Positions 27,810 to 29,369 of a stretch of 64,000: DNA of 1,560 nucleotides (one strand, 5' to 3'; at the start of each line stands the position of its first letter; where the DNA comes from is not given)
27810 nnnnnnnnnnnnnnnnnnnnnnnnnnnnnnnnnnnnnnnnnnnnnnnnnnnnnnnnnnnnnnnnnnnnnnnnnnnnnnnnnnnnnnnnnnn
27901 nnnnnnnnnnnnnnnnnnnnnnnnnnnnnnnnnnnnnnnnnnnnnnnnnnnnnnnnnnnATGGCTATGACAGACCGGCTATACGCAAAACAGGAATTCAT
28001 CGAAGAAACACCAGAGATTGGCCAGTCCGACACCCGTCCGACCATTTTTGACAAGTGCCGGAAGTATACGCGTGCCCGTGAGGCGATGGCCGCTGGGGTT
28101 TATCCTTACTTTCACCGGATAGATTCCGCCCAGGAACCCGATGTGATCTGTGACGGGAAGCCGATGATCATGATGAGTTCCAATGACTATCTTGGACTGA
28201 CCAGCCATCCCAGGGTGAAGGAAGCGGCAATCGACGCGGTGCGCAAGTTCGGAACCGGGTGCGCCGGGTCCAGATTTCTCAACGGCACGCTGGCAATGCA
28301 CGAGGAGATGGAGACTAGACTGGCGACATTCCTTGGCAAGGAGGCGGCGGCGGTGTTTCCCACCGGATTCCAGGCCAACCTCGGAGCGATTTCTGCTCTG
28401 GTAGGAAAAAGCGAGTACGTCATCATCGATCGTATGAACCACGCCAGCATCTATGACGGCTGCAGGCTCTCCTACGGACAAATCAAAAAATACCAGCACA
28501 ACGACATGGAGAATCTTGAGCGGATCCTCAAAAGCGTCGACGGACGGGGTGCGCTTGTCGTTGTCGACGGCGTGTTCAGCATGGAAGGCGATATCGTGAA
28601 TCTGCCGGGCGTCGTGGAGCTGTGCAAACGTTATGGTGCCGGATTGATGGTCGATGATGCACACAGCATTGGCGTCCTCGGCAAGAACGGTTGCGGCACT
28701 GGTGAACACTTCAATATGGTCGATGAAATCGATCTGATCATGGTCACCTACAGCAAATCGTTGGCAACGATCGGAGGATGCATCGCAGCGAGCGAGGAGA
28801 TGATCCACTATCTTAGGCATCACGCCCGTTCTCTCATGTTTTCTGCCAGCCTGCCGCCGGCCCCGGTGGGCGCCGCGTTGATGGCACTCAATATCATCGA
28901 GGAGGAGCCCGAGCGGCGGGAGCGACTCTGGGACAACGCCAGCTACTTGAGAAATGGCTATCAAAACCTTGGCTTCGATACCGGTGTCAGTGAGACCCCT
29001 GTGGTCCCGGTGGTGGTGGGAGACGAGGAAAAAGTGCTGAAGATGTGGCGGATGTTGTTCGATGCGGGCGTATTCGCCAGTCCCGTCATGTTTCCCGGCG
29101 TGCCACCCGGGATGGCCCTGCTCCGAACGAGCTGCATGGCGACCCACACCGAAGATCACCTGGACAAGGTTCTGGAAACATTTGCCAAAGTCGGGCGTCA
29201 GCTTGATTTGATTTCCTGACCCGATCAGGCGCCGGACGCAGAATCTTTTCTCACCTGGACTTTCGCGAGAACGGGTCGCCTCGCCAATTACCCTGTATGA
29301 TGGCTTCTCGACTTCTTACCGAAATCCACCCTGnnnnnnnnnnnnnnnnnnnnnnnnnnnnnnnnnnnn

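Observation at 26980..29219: Translationally coupled SDR + serine-palmitoyltransferase-like pair without a recognisable ceramide synthase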

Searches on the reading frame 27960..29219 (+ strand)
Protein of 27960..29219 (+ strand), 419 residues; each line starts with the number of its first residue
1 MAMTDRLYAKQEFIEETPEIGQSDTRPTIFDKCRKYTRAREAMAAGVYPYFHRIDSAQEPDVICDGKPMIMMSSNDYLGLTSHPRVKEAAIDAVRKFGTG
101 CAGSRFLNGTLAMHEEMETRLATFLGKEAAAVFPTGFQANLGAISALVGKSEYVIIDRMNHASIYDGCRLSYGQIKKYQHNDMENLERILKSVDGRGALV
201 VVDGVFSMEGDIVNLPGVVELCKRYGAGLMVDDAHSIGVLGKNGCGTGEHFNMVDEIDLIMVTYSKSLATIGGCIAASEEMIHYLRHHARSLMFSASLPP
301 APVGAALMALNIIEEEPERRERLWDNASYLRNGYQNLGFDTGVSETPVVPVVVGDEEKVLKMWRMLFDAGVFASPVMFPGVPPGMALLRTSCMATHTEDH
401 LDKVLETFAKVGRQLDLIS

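Call 4: search_protein_families(library=pfam, proteins=[window:27960-29219:+])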
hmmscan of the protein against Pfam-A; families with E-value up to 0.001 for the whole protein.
window:27960-29219:+ (419 aa): 4 families
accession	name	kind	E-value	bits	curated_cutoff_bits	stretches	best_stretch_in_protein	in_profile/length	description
PF00155.27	Aminotran_1_2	-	7.5e-59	200.2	19.7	1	68-407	2-360/361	Aminotransferase class I and II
PF01212.27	Beta_elim_lyase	-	1.5e-09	38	27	1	115-336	35-267/288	Beta-eliminating lyase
PF01053.26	Cys_Met_Meta_PP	-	7.5e-06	25.2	27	1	113-240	53-181/381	Cys/Met metabolism PLP-dependent enzyme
PF00266.25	Aminotran_5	-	0.0009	18.8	21.5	0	115-238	46-181/371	Aminotransferase class-V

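Call 5: search_protein_families(library=ncbifam, proteins=[window:27960-29219:+])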
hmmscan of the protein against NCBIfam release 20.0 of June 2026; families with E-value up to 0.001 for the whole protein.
window:27960-29219:+ (419 aa): 20 families
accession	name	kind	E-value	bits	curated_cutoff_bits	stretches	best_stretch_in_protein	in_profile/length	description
NF047600.1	SerpalmtaseCFB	equivalog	9.9e-159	528.2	640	1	30-416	6-393/395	serine palmitoyltransferase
TIGR01825.1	gly_Cac_T_rel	subfamily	3.2e-127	424.4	535.4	1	45-418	11-385/385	BioF/Kbl family PLP-dependent acyltransferase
TIGR00858.1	bioF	equivalog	1.7e-121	405.4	426.45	1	53-408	7-364/365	8-amino-7-oxononanoate synthase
NF047599.1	SerpalmtaseBetaP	equivalog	2.3e-119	398.6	500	1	29-415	3-393/394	serine palmitoyltransferase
NF005394.0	PRK06939.1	equivalog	3.8e-118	394.7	460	1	41-418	15-397/397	glycine C-acetyltransferase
TIGR01822.1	2am3keto_CoA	equivalog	2e-98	329.9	493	1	43-418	13-393/393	glycine C-acetyltransferase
NF047603.1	SerpalmtaseAlphaP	equivalog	2.6e-98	329.3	670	1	30-416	5-397/399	serine palmitoyltransferase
TIGR01821.1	5aminolev_synth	equivalog_domain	2.4e-75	253.9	338.55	1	66-417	44-399/402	5-aminolevulinate synthase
NF005526.0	PRK07179.1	equivalog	7.8e-68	228.9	428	1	68-416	55-400/407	alpha-hydroxyketone-type quorum-sensing autoinducer synthase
NF005697.0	PRK07505.1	subfamily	1.4e-50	172.1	342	1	64-412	45-399/405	hypothetical protein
NF004608.1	PRK05937.1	equivalog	1e-35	123.3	399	1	99-402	41-336/366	8-amino-7-oxononanoate synthase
NF007825.0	PRK10534.1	equivalog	1.6e-07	30.7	312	0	116-167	38-89/333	low-specificity L-threonine aldolase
NF000586.1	PRK00011.1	subfamily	2.9e-07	29.6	335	1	86-340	32-296/404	serine hydroxymethyltransferase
NF041359.1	GntG_guanitoxin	subfamily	8.5e-07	28.4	230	1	116-356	42-295/343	GntG family PLP-dependent aldolase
TIGR01325.1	O_suc_HS_sulf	equivalog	1.4e-05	23.9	510.05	1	90-290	32-228/380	O-succinylhomoserine sulfhydrylase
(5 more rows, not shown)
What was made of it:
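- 27966..29219 (+): Serine palmitoyltransferase-like alpha-oxoamine synthase (alternative start 27960). It overlaps the SDR stop by ATGA. NF047600 SPT-CFB 528 bits, against bioF 405, Kbl 395 and CqsA 229 (call 5).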

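Call 6: search_solved_structures(query=window:27960-29219:+, max_evalue=1e-20)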
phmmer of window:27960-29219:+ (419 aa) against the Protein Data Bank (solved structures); distinct sequences matched with E-value up to 1e-20: 51.
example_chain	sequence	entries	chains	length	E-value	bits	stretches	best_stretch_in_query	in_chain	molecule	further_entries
8guh_A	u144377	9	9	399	2e-124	419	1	31-416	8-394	Serine palmitoyltransferase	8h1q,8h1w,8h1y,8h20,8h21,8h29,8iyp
3a2b_A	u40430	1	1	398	2e-124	418.9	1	31-416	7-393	Serine palmitoyltransferase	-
8s1y_A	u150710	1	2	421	1.3e-92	314.2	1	44-418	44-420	8-amino-7-oxononanoate synthase/2-amino-3-ketobutyrate coenzyme A ligase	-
7poa_A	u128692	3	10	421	3.4e-92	312.8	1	44-418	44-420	8-amino-7-oxononanoate synthase/2-amino-3-ketobutyrate coenzyme A ligase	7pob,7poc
7v58_A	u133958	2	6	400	1.6e-84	287.5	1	39-418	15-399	2-amino-3-ketobutyrate coenzyme A ligase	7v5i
2w8t_A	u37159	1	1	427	4.2e-83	282.9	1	49-418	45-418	SERINE PALMITOYLTRANSFERASE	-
2jgt_A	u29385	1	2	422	6.9e-83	282.2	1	49-418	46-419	SERINE PALMITOYLTRANSFERASE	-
2jg2_A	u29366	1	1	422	7.5e-83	282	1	49-418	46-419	SERINE PALMITOYLTRANSFERASE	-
2w8j_A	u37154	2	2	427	8e-83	281.9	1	49-418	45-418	SERINE PALMITOYLTRANSFERASE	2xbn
2w8u_A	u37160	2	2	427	8e-83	281.9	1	49-418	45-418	SERINE PALMITOYLTRANSFERASE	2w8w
2w8v_A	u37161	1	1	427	1.1e-82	281.5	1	49-418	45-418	SERINE PALMITOYLTRANSFERASE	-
4bmk_A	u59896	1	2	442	5.7e-82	279.1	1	45-418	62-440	SERINE PALMITOYLTRANSFERASE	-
1fc4_A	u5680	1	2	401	1.8e-81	277.5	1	41-418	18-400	2-AMINO-3-KETOBUTYRATE CONENZYME A LIGASE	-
28eh_A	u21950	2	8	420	7.7e-81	275.4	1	47-416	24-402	Cysteate-C-fatty acyltransferase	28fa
2x8u_A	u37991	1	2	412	2e-80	274.1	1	39-417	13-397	SERINE PALMITOYLTRANSFERASE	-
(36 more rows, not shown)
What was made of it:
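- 27966..29219 (+): PDB best hits are 8guh/3a2b, S. multivorum SPT, at 419 bits (call 6).
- The PDB ranks S. multivorum SPT at 419 bits, against Thermus BioF/Kbl at 314 and Sphingomonas SPT at 283 (call 6). The solved cysteate-C-fatty acyltransferase is a clear homologue at 275 bits (call 6). The cysteate enzyme scores 144 bits below S. multivorum SPT (call 6).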

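Call 7: find_encoding_contigs(protein=window:27960-29219:+, flank=10000, max_places=6)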
Protein window:27960-29219:+ (419 aa): no gene with exactly this product is on record in the collection.
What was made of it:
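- Tried and rejected: The exact-sequence lookup of the SPT found nothing (call 7).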

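Call 9: find_homologous_proteins(query=window:27960-29219:+, max_evalue=1e-50)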
Query window:27960-29219:+ (419 aa): 7999 proteins with E <= 1e-50 among 8000 candidates; the best 120 are listed.
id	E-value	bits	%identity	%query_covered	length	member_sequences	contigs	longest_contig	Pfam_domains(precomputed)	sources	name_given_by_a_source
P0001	3.5e-278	940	98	100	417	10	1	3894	PF00155.28,PF01212.28,PF01053.27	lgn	-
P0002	1.0e-263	893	93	100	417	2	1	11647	PF00155.28,PF01212.28,PF01053.27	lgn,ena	-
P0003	1.1e-263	892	93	100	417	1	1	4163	PF00155.28,PF01212.28,PF01053.27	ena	-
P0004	7.4e-258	873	90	100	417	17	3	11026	PF00155.28,PF01212.28,PF01053.27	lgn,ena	-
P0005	4.0e-254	861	88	100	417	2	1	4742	PF00155.28,PF00266.26,PF01212.28,PF01053.27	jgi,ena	-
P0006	3.8e-253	858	88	100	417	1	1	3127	PF00155.28,PF00266.26,PF01212.28,PF01053.27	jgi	-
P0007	6.0e-247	837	87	100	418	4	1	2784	PF00155.28,PF01212.28,PF01053.27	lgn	-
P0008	2.6e-246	835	87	100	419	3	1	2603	PF00155.28,PF01212.28,PF01053.27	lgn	-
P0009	9.7e-243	823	86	100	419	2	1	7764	PF00155.28,PF01212.28,PF01053.27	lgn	-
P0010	1.4e-242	823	85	100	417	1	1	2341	PF00155.28,PF00266.26,PF01212.28,PF01053.27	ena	-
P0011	9.4e-242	820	85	100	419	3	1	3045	PF00155.28,PF00266.26,PF01212.28,PF01053.27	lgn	-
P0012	1.1e-240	817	85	100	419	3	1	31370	PF00155.28,PF00266.26,PF01212.28,PF01053.27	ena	-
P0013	4.3e-240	815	84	100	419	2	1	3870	PF00155.28,PF01212.28,PF01053.27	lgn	-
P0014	8.9e-240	814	84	100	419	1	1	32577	PF00155.28,PF01212.28,PF01053.27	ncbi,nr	ncbi:MAG: aminotransferase class I/II-fold pyridoxal phosphate-dependent enzyme [Arenicellales bacte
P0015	9.0e-240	814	84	100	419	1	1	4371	PF00155.28,PF00266.26,PF01212.28,PF01053.27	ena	-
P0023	2.2e-204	697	73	99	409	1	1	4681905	PF00155.28,PF00266.26,PF01212.28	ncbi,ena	-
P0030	4.3e-201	686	69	100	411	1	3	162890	PF00155.28,PF00266.26,PF01212.28,PF01053.27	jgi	-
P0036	6.6e-200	682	73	94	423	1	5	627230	PF00155.28,PF00266.26,PF01212.28,PF01053.27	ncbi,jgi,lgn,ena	ncbi:MAG: aminotransferase class I/II-fold pyridoxal phosphate-dependent enzyme [Arenicellales bacte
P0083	2.9e-168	578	64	93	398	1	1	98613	PF00155.28,PF00266.26,PF01212.28,PF01053.27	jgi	jgi:8-amino-7-oxononanoate synthase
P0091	1.2e-167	576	64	93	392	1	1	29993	PF00155.28,PF00266.26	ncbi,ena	ncbi:MAG: aminotransferase class I/II-fold pyridoxal phosphate-dependent enzyme [Nitrospirota bacter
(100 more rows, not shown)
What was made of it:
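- Checked: Closest homologues are called at 417 aa, which fits the 27966 start (call 9).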

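Call 17: find_related_loci(query=window:27960-29219:+, collection=genome_contigs, flank=10000)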
Query window:27960-29219:+ (419 aa) in genome_contigs; peptide patterns used: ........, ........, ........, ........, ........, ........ (x = any residue, [..] = any of these).
65 stretches matched a pattern; 51 encode a relative of the query (tblastn E <= 1e-3); 51 distinct loci.
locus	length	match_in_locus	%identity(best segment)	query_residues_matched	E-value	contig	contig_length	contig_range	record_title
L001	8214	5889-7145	99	1-419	0e+0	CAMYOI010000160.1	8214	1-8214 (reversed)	MAG: uncultured Gammaproteobacteria bacterium isolate FCS_Gamma_070 genome assembly, contig: scaffold_4010, whole genome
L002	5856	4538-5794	90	1-419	0e+0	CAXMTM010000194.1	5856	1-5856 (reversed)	MAG: Arenicellales bacterium isolate 10C-St20-MC-01_bin.32.orig genome assembly, contig: k141_3347727, whole genome shot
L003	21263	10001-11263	85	1-419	0e+0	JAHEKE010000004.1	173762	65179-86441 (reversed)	MAG: Gammaproteobacteria bacterium isolate Ww576 NODE_37_length_173762_cov_7.757874, whole genome shotgun sequence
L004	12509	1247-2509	84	1-419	0e+0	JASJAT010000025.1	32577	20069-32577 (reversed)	MAG: Arenicellales bacterium isolate MO_035.B17 MO_035.c_265, whole genome shotgun sequence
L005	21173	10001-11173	59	29-418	6e-158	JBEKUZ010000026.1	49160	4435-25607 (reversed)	MAG: Thermodesulfobacteriota bacterium isolate SPRUCE 593 SPRUCE_593_26, whole genome shotgun sequence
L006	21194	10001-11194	55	21-418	4e-156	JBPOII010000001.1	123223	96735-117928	MAG: Elusimicrobiota bacterium isolate MAG_1018 c_000000466591, whole genome shotgun sequence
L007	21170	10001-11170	55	29-418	3e-154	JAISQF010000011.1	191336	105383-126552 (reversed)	MAG: Elusimicrobiota bacterium isolate Kf353_bin125 k119_2290884, whole genome shotgun sequence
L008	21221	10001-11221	53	13-419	1e-153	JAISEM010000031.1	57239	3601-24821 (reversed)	MAG: Endomicrobium sp. isolate Gx485_bin199 k119_3408597, whole genome shotgun sequence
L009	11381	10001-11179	54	27-419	8e-152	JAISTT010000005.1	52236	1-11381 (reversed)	MAG: Candidatus Endomicrobiellum mastotermitis isolate Md513_bin31 k119_2152508, whole genome shotgun sequence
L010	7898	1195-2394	54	19-418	2e-151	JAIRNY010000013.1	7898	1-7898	MAG: Candidatus Endomicrobiellum cryptotermitis isolate Cd354_bin52 k119_1422049, whole genome shotgun sequence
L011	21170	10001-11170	55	29-418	2e-151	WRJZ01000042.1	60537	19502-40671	MAG: Candidatus Endomicrobium neocapritermitis isolate Nt197P4_bin29 JGI24705J35276_12238775, whole genome shotgun seque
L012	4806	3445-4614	54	29-418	8e-154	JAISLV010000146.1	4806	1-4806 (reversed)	MAG: Endomicrobium sp. isolate Im510_bin129 k119_2988640, whole genome shotgun sequence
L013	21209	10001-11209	53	8-419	1e-150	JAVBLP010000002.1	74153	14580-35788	MAG: Endomicrobiaceae bacterium isolate EPI_MAG_00026 c_000000865462, whole genome shotgun sequence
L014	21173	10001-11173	53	29-419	1e-150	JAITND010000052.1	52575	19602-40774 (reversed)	MAG: Endomicrobium sp. isolate Po218_bin113 k119_2068144, whole genome shotgun sequence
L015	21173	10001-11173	53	29-419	1e-150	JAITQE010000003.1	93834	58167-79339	MAG: Candidatus Endomicrobiellum porotermitis isolate Pq454_bin6 k119_2522974, whole genome shotgun sequence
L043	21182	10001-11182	48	29-418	8e-121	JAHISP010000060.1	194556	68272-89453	MAG: Bacteroidetes bacterium isolate MM_PC_MetaG.mb.18 MM_PC_MetaG.mb.18_k141_1161635, whole genome shotgun sequence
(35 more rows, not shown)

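Call 21: find_encoding_contigs(protein=P0036, flank=10000, max_places=2)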
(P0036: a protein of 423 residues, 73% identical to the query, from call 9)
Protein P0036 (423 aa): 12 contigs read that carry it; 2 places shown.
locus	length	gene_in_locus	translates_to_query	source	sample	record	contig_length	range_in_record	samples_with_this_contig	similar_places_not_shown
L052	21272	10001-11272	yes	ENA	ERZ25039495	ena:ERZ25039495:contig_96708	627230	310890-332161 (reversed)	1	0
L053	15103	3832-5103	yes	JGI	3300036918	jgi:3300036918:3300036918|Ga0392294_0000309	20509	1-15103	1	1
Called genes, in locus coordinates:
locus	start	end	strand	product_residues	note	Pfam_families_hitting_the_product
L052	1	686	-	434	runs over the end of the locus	PF00465:Fe-ADH, PF13685:Fe-ADH_2 (weak), PF25137:ADH_Fe_C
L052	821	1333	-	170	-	PF13442:Cytochrome_CBB3, PF00034:Cytochrom_C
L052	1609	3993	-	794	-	PF01935:DUF87 (weak)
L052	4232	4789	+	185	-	PF01227:GTP_cyclohydroI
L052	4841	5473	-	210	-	PF01323:DSBA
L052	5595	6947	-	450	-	PF01225:Mur_ligase, PF08245:Mur_ligase_M, PF02875:Mur_ligase_C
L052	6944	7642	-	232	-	-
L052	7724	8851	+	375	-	PF01612:DNA_pol_A_exo1, PF00570:HRDC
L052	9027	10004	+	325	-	PF01073:3Beta_HSD, PF01370:Epimerase, PF02719:Polysacc_synt_2 (faint), PF04321:RmlD_sub_bind, PF05368:NmrA, PF07993:NAD_binding_4, PF13460:NAD_binding_10, PF16363:GDP_Man_Dehyd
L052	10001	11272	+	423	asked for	PF00155:Aminotran_1_2, PF00266:Aminotran_5 (weak), PF01053:Cys_Met_Meta_PP (weak), PF01212:Beta_elim_lyase (weak)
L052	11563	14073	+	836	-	PF03176:MMPL, PF02355:SecD_SecF_C (weak), PF12349:Sterol-sensing (weak)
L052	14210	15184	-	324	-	PF01965:DJ-1_PfpI, PF12833:HTH_18, PF00165:HTH_AraC (weak)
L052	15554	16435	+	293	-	PF00795:CN_hydrolase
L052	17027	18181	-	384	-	PF01321:Creatinase_N, PF00557:Peptidase_M24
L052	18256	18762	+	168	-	PF00583:Acetyltransf_1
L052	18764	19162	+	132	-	PF21631:A9CJY8-like_N, PF13840:ACT_7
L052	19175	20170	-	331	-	-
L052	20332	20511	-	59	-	-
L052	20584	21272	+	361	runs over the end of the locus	PF13416:SBP_bac_8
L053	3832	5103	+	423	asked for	PF00155:Aminotran_1_2, PF00266:Aminotran_5 (weak), PF01053:Cys_Met_Meta_PP (weak), PF01212:Beta_elim_lyase (weak)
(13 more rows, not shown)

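Call 22: find_encoding_contigs(protein=P0023, flank=10000, max_places=2)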
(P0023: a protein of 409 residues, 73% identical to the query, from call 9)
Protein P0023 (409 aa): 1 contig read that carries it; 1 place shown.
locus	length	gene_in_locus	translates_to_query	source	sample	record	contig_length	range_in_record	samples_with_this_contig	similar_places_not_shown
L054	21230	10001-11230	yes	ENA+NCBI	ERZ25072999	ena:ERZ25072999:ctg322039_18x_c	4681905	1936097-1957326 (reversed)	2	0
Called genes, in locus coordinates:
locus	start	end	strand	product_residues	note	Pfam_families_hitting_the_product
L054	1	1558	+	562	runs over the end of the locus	PF01476:LysM, PF04773:FecR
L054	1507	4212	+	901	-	PF05226:CHASE2, PF00512:HisKA, PF02518:HATPase_c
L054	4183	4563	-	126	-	PF00072:Response_reg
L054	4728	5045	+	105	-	PF01627:Hpt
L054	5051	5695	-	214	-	PF13462:Thioredoxin_4 (weak), PF01323:DSBA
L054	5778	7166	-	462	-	PF01225:Mur_ligase, PF08245:Mur_ligase_M, PF02875:Mur_ligase_C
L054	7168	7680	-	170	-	-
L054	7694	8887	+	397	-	PF01612:DNA_pol_A_exo1, PF00570:HRDC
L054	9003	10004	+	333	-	PF01073:3Beta_HSD, PF01370:Epimerase, PF02719:Polysacc_synt_2 (faint), PF04321:RmlD_sub_bind, PF05368:NmrA, PF16363:GDP_Man_Dehyd, PF13460:NAD_binding_10, PF07993:NAD_binding_4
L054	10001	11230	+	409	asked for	PF00155:Aminotran_1_2, PF00266:Aminotran_5 (weak), PF01212:Beta_elim_lyase (weak)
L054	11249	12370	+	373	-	-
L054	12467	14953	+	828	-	PF03176:MMPL, PF02355:SecD_SecF_C (weak), PF12349:Sterol-sensing (weak)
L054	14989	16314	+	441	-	PF01066:CDP-OH_P_transf (faint)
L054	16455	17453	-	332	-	PF04055:Radical_SAM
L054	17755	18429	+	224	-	-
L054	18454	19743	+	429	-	PF01066:CDP-OH_P_transf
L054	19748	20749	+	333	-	PF04055:Radical_SAM, PF13186:SPASM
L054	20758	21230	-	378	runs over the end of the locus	PF03562:MltA, PF06725:3D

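Call 32: find_encoding_contigs(protein=P0091, flank=10000, max_places=1)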
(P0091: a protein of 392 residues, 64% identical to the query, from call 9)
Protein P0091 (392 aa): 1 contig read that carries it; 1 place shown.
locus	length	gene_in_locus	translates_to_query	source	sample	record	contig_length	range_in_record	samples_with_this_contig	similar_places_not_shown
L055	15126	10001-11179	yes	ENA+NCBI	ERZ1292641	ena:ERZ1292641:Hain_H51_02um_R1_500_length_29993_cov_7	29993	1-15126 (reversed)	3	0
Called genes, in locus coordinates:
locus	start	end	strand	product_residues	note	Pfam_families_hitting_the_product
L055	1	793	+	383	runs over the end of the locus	PF13458:Peripla_BP_6, PF13433:Peripla_BP_5, PF01094:ANF_receptor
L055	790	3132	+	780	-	PF01590:GAF (weak), PF13185:GAF_2 (weak), PF00512:HisKA, PF02518:HATPase_c, PF00072:Response_reg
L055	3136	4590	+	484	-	PF00512:HisKA, PF02518:HATPase_c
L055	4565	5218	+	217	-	PF00072:Response_reg, PF24038:DUF7347 (weak)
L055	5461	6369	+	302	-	PF13435:Cytochrome_C554 (faint), PF22113:Mtrc-MtrF_II-IV_dom (faint), PF22678:Cytochrom_c_NrfB-like, PF14537:Cytochrom_c3_2 (weak), PF09699:Paired_CXXCH_1, PF14522:Cytochrome_C7 (weak), PF09699:Paired_CXXCH_1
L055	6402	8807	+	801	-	PF11854:MtrB_PioB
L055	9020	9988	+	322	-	PF01073:3Beta_HSD, PF01370:Epimerase, PF02719:Polysacc_synt_2 (weak), PF04321:RmlD_sub_bind, PF05368:NmrA, PF07993:NAD_binding_4, PF13460:NAD_binding_10, PF16363:GDP_Man_Dehyd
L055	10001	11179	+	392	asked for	PF00155:Aminotran_1_2, PF00266:Aminotran_5 (weak)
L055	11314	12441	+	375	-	-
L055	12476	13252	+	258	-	PF01738:DLH, PF12146:Hydrolase_4 (faint), PF00326:Peptidase_S9 (weak)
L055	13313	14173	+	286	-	PF03668:RapZ-like_N, PF22740:PapZ_C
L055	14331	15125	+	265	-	?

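Call 33: find_encoding_contigs(protein=P0030, flank=10000, max_places=1)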
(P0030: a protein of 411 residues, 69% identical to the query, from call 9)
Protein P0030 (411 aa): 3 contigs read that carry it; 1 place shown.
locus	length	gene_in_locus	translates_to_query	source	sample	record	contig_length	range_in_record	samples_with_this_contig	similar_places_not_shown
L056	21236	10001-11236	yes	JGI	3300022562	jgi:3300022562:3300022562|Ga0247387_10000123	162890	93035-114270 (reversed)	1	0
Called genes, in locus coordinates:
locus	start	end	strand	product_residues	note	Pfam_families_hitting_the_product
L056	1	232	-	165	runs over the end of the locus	PF13442:Cytochrome_CBB3, PF00034:Cytochrom_C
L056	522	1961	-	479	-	PF01935:DUF87, PF05872:HerA_C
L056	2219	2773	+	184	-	PF01227:GTP_cyclohydroI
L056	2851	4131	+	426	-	PF07730:HisKA_3, PF02518:HATPase_c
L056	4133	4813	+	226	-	PF00072:Response_reg, PF00196:GerE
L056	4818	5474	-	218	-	PF01323:DSBA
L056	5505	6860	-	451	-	PF01225:Mur_ligase, PF08245:Mur_ligase_M, PF02875:Mur_ligase_C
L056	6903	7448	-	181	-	-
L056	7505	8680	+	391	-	PF01612:DNA_pol_A_exo1, PF00570:HRDC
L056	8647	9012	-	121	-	PF00190:Cupin_1 (weak), PF02311:AraC_binding (weak), PF07883:Cupin_2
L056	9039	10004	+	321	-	PF01073:3Beta_HSD, PF01370:Epimerase, PF02719:Polysacc_synt_2 (faint), PF04321:RmlD_sub_bind, PF05368:NmrA, PF13460:NAD_binding_10, PF16363:GDP_Man_Dehyd, PF07993:NAD_binding_4, +1 more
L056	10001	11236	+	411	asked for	PF00155:Aminotran_1_2, PF00266:Aminotran_5 (faint), PF01053:Cys_Met_Meta_PP (weak), PF01212:Beta_elim_lyase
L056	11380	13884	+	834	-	PF00873:ACR_tran (faint), PF03176:MMPL, PF12349:Sterol-sensing (faint), PF03176:MMPL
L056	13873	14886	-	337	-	PF04055:Radical_SAM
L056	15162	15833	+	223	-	PF03968:LptD_N (faint)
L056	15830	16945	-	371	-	PF03562:MltA, PF06725:3D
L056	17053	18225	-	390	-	PF01545:Cation_efflux, PF16916:ZT_dimer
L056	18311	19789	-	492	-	PF01943:Polysacc_synt, PF13440:Polysacc_synt_3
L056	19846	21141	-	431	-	PF01066:CDP-OH_P_transf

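Call 34: find_encoding_contigs(protein=P0083, flank=10000, max_places=1)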
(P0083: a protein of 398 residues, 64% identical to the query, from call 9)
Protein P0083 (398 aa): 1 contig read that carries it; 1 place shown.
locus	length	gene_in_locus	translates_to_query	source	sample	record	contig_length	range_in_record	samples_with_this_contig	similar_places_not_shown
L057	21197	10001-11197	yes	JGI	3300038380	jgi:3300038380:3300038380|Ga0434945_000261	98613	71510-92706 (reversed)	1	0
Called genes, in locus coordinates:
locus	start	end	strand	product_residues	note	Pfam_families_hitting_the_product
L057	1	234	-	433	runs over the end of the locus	PF00675:Peptidase_M16, PF05193:Peptidase_M16_C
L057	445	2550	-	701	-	PF01138:RNase_PH, PF03725:RNase_PH_C, PF03726:PNPase, PF01138:RNase_PH, PF00013:KH_1, PF00575:S1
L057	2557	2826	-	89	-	PF00312:Ribosomal_S15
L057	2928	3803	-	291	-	PF01634:HisG, PF08029:HisG_C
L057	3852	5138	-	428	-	PF00815:Histidinol_dh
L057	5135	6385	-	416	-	PF00275:EPSP_synthase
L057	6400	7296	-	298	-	PF17827:PrmC_N, PF05175:MTS, PF06325:PrmA, PF07669:Eco57I (weak), PF13847:Methyltransf_31, PF13649:Methyltransf_25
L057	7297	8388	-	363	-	PF03462:PCRF, PF00472:RF-1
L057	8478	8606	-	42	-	-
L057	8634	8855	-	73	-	PF01197:Ribosomal_L31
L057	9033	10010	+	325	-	PF01073:3Beta_HSD, PF01370:Epimerase, PF02719:Polysacc_synt_2 (weak), PF04321:RmlD_sub_bind, PF05368:NmrA, PF07993:NAD_binding_4, PF13460:NAD_binding_10, PF16363:GDP_Man_Dehyd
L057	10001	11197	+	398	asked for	PF00155:Aminotran_1_2, PF00266:Aminotran_5 (faint), PF01053:Cys_Met_Meta_PP (weak), PF01212:Beta_elim_lyase (weak)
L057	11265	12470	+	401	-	PF00583:Acetyltransf_1 (faint)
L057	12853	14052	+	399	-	PF27218:MJ0043_C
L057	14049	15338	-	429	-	PF00109:ketoacyl-synt, PF02801:Ketoacyl-synt_C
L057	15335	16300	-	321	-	PF08240:ADH_N, PF16912:Glu_dehyd_C, PF00107:ADH_zinc_N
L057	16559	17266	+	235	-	-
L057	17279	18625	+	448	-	PF00909:Ammonium_transp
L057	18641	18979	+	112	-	PF00543:P-II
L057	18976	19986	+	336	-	PF00909:Ammonium_transp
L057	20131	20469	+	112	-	PF00543:P-II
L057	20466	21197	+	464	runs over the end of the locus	PF00909:Ammonium_transp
